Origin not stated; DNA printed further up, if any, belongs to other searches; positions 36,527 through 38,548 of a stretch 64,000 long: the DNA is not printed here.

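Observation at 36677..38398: Degenerate full-length bacterial-type ProRS paralogue embedded between the prd operon and selB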

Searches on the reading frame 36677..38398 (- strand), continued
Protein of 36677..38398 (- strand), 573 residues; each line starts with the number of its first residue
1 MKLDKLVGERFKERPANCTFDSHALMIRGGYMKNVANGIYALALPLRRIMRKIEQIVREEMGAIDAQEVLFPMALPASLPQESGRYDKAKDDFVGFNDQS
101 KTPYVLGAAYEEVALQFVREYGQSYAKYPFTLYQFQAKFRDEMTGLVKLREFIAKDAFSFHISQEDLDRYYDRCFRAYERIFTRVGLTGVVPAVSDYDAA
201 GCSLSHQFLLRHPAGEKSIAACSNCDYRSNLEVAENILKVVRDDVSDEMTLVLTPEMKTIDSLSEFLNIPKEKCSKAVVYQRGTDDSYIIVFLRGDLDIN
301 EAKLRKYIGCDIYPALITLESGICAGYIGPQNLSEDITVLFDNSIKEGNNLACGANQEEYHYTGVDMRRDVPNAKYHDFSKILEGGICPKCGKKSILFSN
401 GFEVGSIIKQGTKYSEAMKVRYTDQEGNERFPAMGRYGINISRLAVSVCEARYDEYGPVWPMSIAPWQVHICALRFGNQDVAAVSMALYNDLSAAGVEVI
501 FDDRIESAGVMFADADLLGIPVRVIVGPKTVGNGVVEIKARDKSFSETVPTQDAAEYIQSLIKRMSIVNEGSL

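Call 20: find_related_loci(query=window:36677-38398:-, collection=genome_contigs, flank=10000)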
Query window:36677-38398:- (573 aa) in genome_contigs; peptide patterns used: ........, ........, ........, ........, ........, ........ (x = any residue, [..] = any of these).
85 stretches matched a pattern; 10 encode a relative of the query (tblastn E <= 1e-3); 10 distinct loci.
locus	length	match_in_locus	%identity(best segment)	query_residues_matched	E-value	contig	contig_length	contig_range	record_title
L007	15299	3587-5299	55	1-566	0e+0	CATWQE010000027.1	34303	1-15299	MAG TPA_asm: uncultured Firmicutes bacterium isolate ERR9578167_bin.21_MetaWRAP_v1.3_MAG genome assembly, contig: ERZ185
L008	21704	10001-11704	55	1-563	0e+0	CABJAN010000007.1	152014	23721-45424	Firmicutes bacterium isolate MGYG-HGUT-00119 genome assembly, contig: .20298_3_35.7, whole genome shotgun sequence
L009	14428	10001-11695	56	1-562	0e+0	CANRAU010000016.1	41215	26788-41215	MAG: uncultured Clostridia bacterium isolate Lapin-030__bin23 genome assembly, contig: Lapin-030__NODE_1379_length_41215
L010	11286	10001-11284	55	1-426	4e-162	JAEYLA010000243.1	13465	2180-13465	MAG: Bacillota bacterium isolate OH_HFB_474 k127_2352477, whole genome shotgun sequence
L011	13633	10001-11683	40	1-558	5e-121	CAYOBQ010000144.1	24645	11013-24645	MAG TPA_asm: uncultured Nannocystaceae bacterium isolate SRP077602_co1_395 genome assembly, contig: NODE_5935_length_246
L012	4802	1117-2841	39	1-562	2e-120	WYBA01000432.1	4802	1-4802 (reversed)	MAG: Myxococcales bacterium isolate PRO3 k127_616738, whole genome shotgun sequence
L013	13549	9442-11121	38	1-558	2e-116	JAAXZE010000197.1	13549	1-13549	MAG: Clostridia bacterium isolate AS01afH2WH_13 37105_AS01, whole genome shotgun sequence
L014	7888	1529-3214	37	1-560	5e-116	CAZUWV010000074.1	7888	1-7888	MAG TPA_asm: uncultured Zetaproteobacteria bacterium isolate SRP128015_co4_12 genome assembly, contig: NODE_2396_length_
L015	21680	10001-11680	31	11-562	5e-89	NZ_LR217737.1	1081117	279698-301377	Candidatus Erwinia haradaeae strain ErCipiceae voucher 3303 chromosome 1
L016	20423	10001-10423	24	422-567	3e-7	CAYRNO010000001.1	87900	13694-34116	MAG TPA_asm: uncultured Candidatus Saccharibacteria bacterium isolate SRP173033_co3_39 genome assembly, contig: NODE_181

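Call 22: find_homologous_proteins(query=A1, max_evalue=1e-30)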
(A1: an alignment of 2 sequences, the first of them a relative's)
Query A1 (2 sequences) (573 aa, profile of the alignment): 7948 proteins with E <= 1e-30 among 8000 candidates; the best 120 are listed.
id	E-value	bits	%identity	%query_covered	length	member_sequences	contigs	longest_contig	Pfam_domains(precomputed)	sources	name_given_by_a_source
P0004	0.0e+0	1261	63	99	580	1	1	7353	PF03129.26,PF00587.31,PF04073.21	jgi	jgi:prolyl-tRNA synthetase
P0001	0.0e+0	1239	100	100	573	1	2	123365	PF03129.26,PF00587.31,PF04073.21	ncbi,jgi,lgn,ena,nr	ncbi:MAG: proline--tRNA ligase [Defluviitaleaceae bacterium]|nr:proline--tRNA ligase [Defluviitaleac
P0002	4.3e-273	925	65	99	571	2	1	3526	PF03129.26,PF00587.31,PF04073.21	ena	-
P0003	2.3e-269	913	64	99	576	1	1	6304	PF03129.26,PF00587.31,PF04073.21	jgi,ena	-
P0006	6.3e-264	895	48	99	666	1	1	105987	PF03129.26,PF00587.31,PF04073.21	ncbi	-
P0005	5.0e-263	892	63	99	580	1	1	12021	PF03129.26,PF00587.31,PF04073.21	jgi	-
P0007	5.1e-258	875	61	99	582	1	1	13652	PF03129.26,PF00587.31,PF04073.21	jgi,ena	-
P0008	2.9e-255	866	60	98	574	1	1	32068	PF03129.26,PF00587.31,PF04073.21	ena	-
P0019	4.4e-252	856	59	98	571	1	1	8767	PF03129.26,PF00587.31,PF04073.21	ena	-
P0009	1.8e-251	854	60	99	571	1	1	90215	PF03129.26,PF00587.31,PF04073.21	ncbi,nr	ncbi:MAG: proline--tRNA ligase [bacterium]|nr:proline--tRNA ligase [bacterium]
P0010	2.5e-250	850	58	99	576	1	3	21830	PF03129.26,PF00587.31,PF04073.21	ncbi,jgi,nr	ncbi:MAG: proline--tRNA ligase [Ruminococcaceae bacterium]|nr:proline--tRNA ligase [Oscillospiraceae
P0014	5.6e-250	849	60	98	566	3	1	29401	PF03129.26,PF00587.31,PF04073.21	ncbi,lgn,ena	-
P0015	6.0e-250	849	58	99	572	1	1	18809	PF03129.26,PF00587.31,PF04073.21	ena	-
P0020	7.9e-250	848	58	99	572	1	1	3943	PF03129.26,PF00587.31,PF04073.21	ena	-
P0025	1.4e-249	847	58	99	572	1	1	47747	PF03129.26,PF00587.31,PF04073.21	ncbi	ncbi:MAG: proline--tRNA ligase [Oscillospiraceae bacterium]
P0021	1.4e-249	847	58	99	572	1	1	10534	PF03129.26,PF00587.31,PF04073.21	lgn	-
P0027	3.8e-249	846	58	98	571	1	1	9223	PF03129.26,PF00587.31,PF04073.21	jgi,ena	-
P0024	5.0e-249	846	59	98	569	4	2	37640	PF03129.26,PF00587.31,PF04073.21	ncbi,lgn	-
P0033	5.5e-249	845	58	99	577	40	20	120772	PF03129.26,PF00587.31,PF04073.21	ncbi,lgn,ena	-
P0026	8.2e-249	845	58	99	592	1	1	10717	PF03129.26,PF00587.31,PF04073.21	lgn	-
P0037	1.1e-248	845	58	98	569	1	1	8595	PF03129.26,PF00587.31,PF04073.21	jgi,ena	-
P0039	1.2e-248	844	58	99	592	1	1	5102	PF03129.26,PF00587.31,PF04073.21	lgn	-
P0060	1.3e-248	844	59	99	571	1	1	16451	PF03129.26,PF00587.31,PF04073.21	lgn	-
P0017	1.3e-248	844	58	98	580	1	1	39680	PF03129.26,PF00587.31,PF04073.21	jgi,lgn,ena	-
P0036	1.5e-248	844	58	99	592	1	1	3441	PF03129.26,PF00587.31,PF04073.21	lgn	-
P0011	2.9e-248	843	59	99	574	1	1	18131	PF03129.26,PF00587.31,PF04073.21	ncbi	ncbi:MAG: proline--tRNA ligase [Clostridia bacterium]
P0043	2.9e-248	843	58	99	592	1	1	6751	PF03129.26,PF00587.31,PF04073.21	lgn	-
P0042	3.5e-248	843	58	99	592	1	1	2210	PF03129.26,PF00587.31,PF04073.21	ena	-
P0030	3.6e-248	843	58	99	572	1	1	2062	PF03129.26,PF00587.31,PF04073.21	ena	-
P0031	3.9e-248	843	58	99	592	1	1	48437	PF03129.26,PF00587.31,PF04073.21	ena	-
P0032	4.6e-248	842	59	96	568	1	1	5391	PF03129.26,PF00587.31,PF04073.21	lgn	-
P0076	6.5e-248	842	58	99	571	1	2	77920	PF03129.26,PF00587.31,PF04073.21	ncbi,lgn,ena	-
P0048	6.6e-248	842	58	99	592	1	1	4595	PF03129.26,PF00587.31,PF04073.21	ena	-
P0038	8.1e-248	842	58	99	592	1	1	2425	PF03129.26,PF00587.31,PF04073.21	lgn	-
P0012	9.3e-248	841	59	99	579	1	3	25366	PF03129.26,PF00587.31,PF04073.21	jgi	jgi:prolyl-tRNA synthetase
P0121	1.1e-247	841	58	99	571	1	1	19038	PF03129.26,PF00587.31,PF04073.21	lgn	-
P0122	1.3e-247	841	58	98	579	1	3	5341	PF03129.26,PF00587.31,PF04073.21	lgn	-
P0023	1.8e-247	841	57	99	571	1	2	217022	PF03129.26,PF00587.31,PF04073.21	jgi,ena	-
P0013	1.9e-247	840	60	98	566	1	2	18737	PF03129.26,PF00587.31,PF04073.21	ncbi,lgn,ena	-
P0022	2.0e-247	840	59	99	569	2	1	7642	PF03129.26,PF00587.31,PF04073.21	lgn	-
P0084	2.7e-247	840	57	98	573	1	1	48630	PF03129.26,PF00587.31,PF04073.21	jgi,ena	-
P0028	3.8e-247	839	58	99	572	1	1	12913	PF03129.26,PF00587.31,PF04073.21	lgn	-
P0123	3.8e-247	839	59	98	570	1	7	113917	PF03129.26,PF00587.31,PF04073.21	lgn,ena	-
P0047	4.5e-247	839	58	98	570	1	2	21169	PF03129.26,PF00587.31,PF04073.21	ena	-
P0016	5.4e-247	839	58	99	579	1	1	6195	PF03129.26,PF00587.31,PF04073.21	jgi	jgi:prolyl-tRNA synthetase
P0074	5.5e-247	839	59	99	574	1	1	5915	PF03129.26,PF00587.31,PF04073.21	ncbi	-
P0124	5.8e-247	839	57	99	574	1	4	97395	PF03129.26,PF00587.31,PF04073.21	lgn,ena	-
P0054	6.7e-247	839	58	98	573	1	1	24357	PF03129.26,PF00587.31,PF04073.21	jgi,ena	-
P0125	8.4e-247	838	59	98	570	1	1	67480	PF03129.26,PF00587.31,PF04073.21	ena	-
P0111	9.3e-247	838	57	99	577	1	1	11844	PF03129.26,PF00587.31,PF04073.21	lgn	-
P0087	1.4e-246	838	58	99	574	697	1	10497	PF03129.26,PF00587.31,PF04073.21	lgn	-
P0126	2.0e-246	837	58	98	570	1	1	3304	PF03129.26,PF00587.31,PF04073.21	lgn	-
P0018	2.2e-246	837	59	99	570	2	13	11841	PF03129.26,PF00587.31,PF04073.21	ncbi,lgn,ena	-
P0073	3.4e-246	836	58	98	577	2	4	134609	PF03129.26,PF00587.31,PF04073.21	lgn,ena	-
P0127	4.3e-246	836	59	98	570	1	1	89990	PF03129.26,PF00587.31,PF04073.21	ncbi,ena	-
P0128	4.4e-246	836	57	98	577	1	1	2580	PF03129.26,PF00587.31,PF04073.21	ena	-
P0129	6.9e-246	835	58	98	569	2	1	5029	PF03129.26,PF00587.31,PF04073.21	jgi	-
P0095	8.7e-246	835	58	98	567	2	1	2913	PF03129.26,PF00587.31,PF04073.21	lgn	-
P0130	8.8e-246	835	58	98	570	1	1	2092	PF03129.26,PF00587.31,PF04073.21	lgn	-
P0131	8.9e-246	835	58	98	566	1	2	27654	PF03129.26,PF00587.31,PF04073.21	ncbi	-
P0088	9.8e-246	835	58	98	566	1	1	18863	PF03129.26,PF00587.31,PF04073.21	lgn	-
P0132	1.2e-245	835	58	98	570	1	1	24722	PF03129.26,PF00587.31,PF04073.21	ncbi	-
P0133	1.6e-245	834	58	98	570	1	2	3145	PF03129.26,PF00587.31,PF04073.21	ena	-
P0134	1.7e-245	834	59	96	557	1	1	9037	PF03129.26,PF00587.31,PF04073.21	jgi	-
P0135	1.7e-245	834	58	98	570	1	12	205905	PF03129.26,PF00587.31,PF04073.21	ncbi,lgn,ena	-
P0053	1.9e-245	834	58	99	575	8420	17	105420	PF03129.26,PF00587.31,PF04073.21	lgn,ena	-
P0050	2.6e-245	833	58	98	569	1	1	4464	PF03129.26,PF00587.31,PF04073.21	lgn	-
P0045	2.7e-245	833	58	98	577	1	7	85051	PF03129.26,PF00587.31,PF04073.21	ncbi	ncbi:MAG: proline--tRNA ligase [Lachnospiraceae bacterium]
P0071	3.0e-245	833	58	98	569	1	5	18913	PF03129.26,PF00587.31,PF04073.21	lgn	-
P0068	3.1e-245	833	57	98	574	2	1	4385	PF03129.26,PF00587.31,PF04073.21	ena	-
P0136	3.6e-245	833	58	99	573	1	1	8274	PF03129.26,PF00587.31,PF04073.21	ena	-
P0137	3.8e-245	833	58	97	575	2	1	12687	PF03129.26,PF00587.31,PF04073.21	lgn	-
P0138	3.9e-245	833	58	99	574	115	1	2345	PF03129.26,PF00587.31,PF04073.21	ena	-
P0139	4.1e-245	833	58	98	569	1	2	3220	PF03129.26,PF00587.31,PF04073.21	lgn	-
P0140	4.9e-245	832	59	98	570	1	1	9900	PF03129.26,PF00587.31,PF04073.21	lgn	-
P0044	5.2e-245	832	58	98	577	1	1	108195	PF03129.26,PF00587.31,PF04073.21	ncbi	ncbi:MAG: proline--tRNA ligase [Lachnospiraceae bacterium]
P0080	5.9e-245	832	58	98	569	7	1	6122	PF03129.26,PF00587.31,PF04073.21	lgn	-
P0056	6.3e-245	832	58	98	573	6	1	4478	PF03129.26,PF00587.31,PF04073.21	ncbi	-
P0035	1.2e-244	831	58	98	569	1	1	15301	PF03129.26,PF00587.31,PF04073.21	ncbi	-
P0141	1.3e-244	831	56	98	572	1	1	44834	PF03129.26,PF00587.31,PF04073.21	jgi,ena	-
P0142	1.3e-244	831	58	98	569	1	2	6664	PF03129.26,PF00587.31,PF04073.21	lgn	-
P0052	1.3e-244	831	58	98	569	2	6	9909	PF03129.26,PF00587.31,PF04073.21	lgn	-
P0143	1.5e-244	831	58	98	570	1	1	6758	PF03129.26,PF00587.31,PF04073.21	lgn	-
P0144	1.7e-244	831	58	97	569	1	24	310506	PF03129.26,PF00587.31,PF04073.21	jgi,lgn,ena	-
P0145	1.7e-244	831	58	98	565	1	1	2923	PF03129.26,PF00587.31,PF04073.21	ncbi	-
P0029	2.0e-244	830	58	99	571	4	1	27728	PF03129.26,PF00587.31,PF04073.21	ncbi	-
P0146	2.3e-244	830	58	98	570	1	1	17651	PF03129.26,PF00587.31,PF04073.21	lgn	-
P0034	2.4e-244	830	58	98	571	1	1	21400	PF03129.26,PF00587.31,PF04073.21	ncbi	-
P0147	2.8e-244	830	58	99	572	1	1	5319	PF03129.26,PF00587.31,PF04073.21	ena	-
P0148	3.3e-244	830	57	99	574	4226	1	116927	PF03129.26,PF00587.31,PF04073.21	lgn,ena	-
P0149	3.5e-244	830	58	98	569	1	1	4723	PF03129.26,PF00587.31,PF04073.21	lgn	-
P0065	4.0e-244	829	58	99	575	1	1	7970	PF03129.26,PF00587.31,PF04073.21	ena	-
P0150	4.2e-244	829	57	99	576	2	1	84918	PF03129.26,PF00587.31,PF04073.21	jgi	-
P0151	4.4e-244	829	58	98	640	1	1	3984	PF03129.26,PF00587.31,PF04073.21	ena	-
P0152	4.5e-244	829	59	97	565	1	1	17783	PF03129.26,PF00587.31,PF04073.21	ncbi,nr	ncbi:MAG: proline--tRNA ligase [Clostridia bacterium]|nr:proline--tRNA ligase [Clostridia bacterium]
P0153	6.0e-244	829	58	98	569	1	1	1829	PF03129.26,PF00587.31,PF04073.21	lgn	-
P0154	6.1e-244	829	58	98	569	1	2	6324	PF03129.26,PF00587.31,PF04073.21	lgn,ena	-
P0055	6.1e-244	829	58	99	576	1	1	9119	PF03129.26,PF00587.31,PF04073.21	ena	-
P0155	6.2e-244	829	58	99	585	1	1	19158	PF03129.26,PF00587.31,PF04073.21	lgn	-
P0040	6.5e-244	829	58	98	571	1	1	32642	PF03129.26,PF00587.31,PF04073.21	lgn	-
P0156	6.5e-244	829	58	97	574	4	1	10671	PF03129.26,PF00587.31,PF04073.21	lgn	-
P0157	6.9e-244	829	58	97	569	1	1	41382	PF03129.26,PF00587.31,PF04073.21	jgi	-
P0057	7.2e-244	829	58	99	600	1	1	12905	PF03129.26,PF00587.31,PF04073.21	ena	-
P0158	7.3e-244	829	57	99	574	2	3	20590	PF03129.26,PF00587.31,PF04073.21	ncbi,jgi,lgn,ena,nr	ncbi:MAG TPA: proline--tRNA ligase [Clostridiaceae bacterium]|nr:proline--tRNA ligase [Clostridiacea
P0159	8.0e-244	828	58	98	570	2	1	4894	PF03129.26,PF00587.31,PF04073.21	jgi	-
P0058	8.3e-244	828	58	99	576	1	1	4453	PF03129.26,PF00587.31,PF04073.21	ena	-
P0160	8.3e-244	828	57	98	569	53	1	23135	PF03129.26,PF00587.31,PF04073.21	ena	-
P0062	1.0e-243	828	58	98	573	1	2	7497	PF03129.26,PF00587.31,PF04073.21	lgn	-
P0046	1.1e-243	828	57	98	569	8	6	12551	PF03129.26,PF00587.31,PF04073.21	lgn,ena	-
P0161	1.1e-243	828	58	99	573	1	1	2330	PF03129.26,PF00587.31,PF04073.21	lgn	-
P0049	1.6e-243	827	57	98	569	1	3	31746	PF03129.26,PF00587.31,PF04073.21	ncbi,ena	-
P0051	1.6e-243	827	58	98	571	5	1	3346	PF03129.26,PF00587.31,PF04073.21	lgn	-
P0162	1.7e-243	827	58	99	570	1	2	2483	PF03129.26,PF00587.31,PF04073.21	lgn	-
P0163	1.7e-243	827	58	98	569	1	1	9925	PF03129.26,PF00587.31,PF04073.21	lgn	-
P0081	2.0e-243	827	58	99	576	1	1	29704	PF03129.26,PF00587.31,PF04073.21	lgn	-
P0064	2.0e-243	827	58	99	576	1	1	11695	PF03129.26,PF00587.31,PF04073.21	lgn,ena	-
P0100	2.1e-243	827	58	99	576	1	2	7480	PF03129.26,PF00587.31,PF04073.21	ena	-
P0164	2.2e-243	827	57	98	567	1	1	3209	PF03129.26,PF00587.31,PF04073.21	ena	-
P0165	2.3e-243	827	58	99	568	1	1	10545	PF03129.26,PF00587.31,PF04073.21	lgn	-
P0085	2.4e-243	827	58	99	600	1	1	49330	PF03129.26,PF00587.31,PF04073.21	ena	-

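Call 30: find_encoding_contigs(protein=P0001, flank=10000, max_places=4)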
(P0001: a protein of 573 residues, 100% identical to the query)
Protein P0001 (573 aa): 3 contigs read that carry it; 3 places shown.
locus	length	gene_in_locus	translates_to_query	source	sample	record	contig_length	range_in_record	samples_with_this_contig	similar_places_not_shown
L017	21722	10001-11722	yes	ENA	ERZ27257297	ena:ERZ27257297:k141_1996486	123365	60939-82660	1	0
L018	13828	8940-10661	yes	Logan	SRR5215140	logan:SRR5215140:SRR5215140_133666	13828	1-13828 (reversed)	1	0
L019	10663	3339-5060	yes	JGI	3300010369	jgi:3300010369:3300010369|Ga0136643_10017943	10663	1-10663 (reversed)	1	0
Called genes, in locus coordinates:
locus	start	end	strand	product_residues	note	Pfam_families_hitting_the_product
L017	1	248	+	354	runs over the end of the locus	PF12804:NTP_transf_3, PF03205:MobB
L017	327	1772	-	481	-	PF00587:tRNA-synt_2b, PF03129:HGTP_anticodon, PF09180:ProRS-C_1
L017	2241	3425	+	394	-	PF13375:RnfC_N, PF01512:Complex1_51K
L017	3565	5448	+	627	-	PF09338:Gly_reductase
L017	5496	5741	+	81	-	-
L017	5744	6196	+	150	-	PF07355:GRDB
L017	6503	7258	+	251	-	PF09338:Gly_reductase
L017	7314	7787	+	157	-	PF09338:Gly_reductase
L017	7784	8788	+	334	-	PF05544:Pro_racemase, PF01678:DAP_epimerase (faint)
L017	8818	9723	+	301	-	PF01925:TauE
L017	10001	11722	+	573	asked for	PF00587:tRNA-synt_2b, PF04073:tRNA_edit, PF03129:HGTP_anticodon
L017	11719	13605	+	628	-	PF00009:GTP_EFTU, PF03144:GTP_EFTU_D2, PF25461:Beta-barrel_SelB, PF09106:WHD_2nd_SelB, PF09107:WHD_3rd_SelB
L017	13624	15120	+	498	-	PF00370:FGGY_N, PF02782:FGGY_C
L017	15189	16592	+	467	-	PF00890:FAD_binding_2 (faint), PF01134:GIDA (faint), PF03486:HI0933_like (faint), PF07992:Pyr_redox_2 (faint), PF21688:FAD-depend_C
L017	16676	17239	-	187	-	PF01966:HD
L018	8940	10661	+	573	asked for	PF00587:tRNA-synt_2b, PF04073:tRNA_edit, PF03129:HGTP_anticodon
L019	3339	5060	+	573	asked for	PF00587:tRNA-synt_2b, PF04073:tRNA_edit, PF03129:HGTP_anticodon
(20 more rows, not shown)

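Call 31: find_related_loci(query=A1, collection=metagenome_contigs, flank=8000)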
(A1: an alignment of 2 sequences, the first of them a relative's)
Query A1 (573 aa) in metagenome_contigs; peptide patterns used: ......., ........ (x = any residue, [..] = any of these).
463 stretches matched a pattern; 325 encode a relative of the query (tblastn E <= 1e-3); the best 80 are kept; 80 distinct loci.
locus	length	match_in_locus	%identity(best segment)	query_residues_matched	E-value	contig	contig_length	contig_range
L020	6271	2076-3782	64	1-565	0e+0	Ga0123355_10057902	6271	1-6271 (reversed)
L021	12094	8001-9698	60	1-563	0e+0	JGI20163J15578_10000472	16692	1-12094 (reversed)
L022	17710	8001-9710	57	1-570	0e+0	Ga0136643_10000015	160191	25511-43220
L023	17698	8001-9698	58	1-563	0e+0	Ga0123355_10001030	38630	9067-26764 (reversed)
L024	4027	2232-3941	58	1-565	0e+0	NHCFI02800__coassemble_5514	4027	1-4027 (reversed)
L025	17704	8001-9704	57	1-565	0e+0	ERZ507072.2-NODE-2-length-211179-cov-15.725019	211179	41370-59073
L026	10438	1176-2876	58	1-564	0e+0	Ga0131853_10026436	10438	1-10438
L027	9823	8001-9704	57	1-565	0e+0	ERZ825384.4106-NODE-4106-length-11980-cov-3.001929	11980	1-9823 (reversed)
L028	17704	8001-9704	57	1-565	0e+0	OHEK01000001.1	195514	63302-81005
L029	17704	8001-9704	57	1-565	0e+0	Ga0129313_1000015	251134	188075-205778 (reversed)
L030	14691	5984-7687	57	1-565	0e+0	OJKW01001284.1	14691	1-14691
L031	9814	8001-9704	57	1-565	0e+0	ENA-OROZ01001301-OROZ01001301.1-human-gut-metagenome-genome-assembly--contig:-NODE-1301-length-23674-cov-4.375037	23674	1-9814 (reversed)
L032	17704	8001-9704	57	1-565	0e+0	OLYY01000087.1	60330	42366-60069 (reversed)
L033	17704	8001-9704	57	1-565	0e+0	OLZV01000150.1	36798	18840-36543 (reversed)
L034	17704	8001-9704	57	1-565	0e+0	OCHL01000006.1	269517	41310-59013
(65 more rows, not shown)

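Call 67: find_encoding_contigs(protein=P0007, flank=10000, max_places=2)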
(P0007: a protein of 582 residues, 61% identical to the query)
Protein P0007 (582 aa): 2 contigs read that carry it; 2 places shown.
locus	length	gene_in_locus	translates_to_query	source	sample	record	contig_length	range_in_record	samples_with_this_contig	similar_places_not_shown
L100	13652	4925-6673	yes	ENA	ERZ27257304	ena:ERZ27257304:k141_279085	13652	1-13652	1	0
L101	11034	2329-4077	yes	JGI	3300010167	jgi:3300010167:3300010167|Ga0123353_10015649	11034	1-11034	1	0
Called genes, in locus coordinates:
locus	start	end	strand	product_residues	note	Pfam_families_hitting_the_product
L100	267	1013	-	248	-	PF01695:IstB_IS21, PF00308:Bac_DnaA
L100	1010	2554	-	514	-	PF22483:Mu-transpos_C_2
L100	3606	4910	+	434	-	PF00696:AA_kinase (weak), PF01472:PUA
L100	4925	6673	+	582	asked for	PF00587:tRNA-synt_2b, PF04073:tRNA_edit, PF03129:HGTP_anticodon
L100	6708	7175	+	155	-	PF04073:tRNA_edit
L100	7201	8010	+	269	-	PF00696:AA_kinase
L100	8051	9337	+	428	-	PF13306:LRR_5, PF13855:LRR_8 (faint), PF12799:LRR_4 (faint), PF13306:LRR_5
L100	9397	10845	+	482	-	PF00474:SSF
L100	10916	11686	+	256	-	PF08241:Methyltransf_11, PF08242:Methyltransf_12 (weak), PF13649:Methyltransf_25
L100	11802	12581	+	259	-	-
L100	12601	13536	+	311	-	PF00152:tRNA-synt_2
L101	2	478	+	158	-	?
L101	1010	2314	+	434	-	PF00696:AA_kinase (weak), PF01472:PUA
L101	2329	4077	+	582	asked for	PF00587:tRNA-synt_2b, PF04073:tRNA_edit, PF03129:HGTP_anticodon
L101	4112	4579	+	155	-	PF04073:tRNA_edit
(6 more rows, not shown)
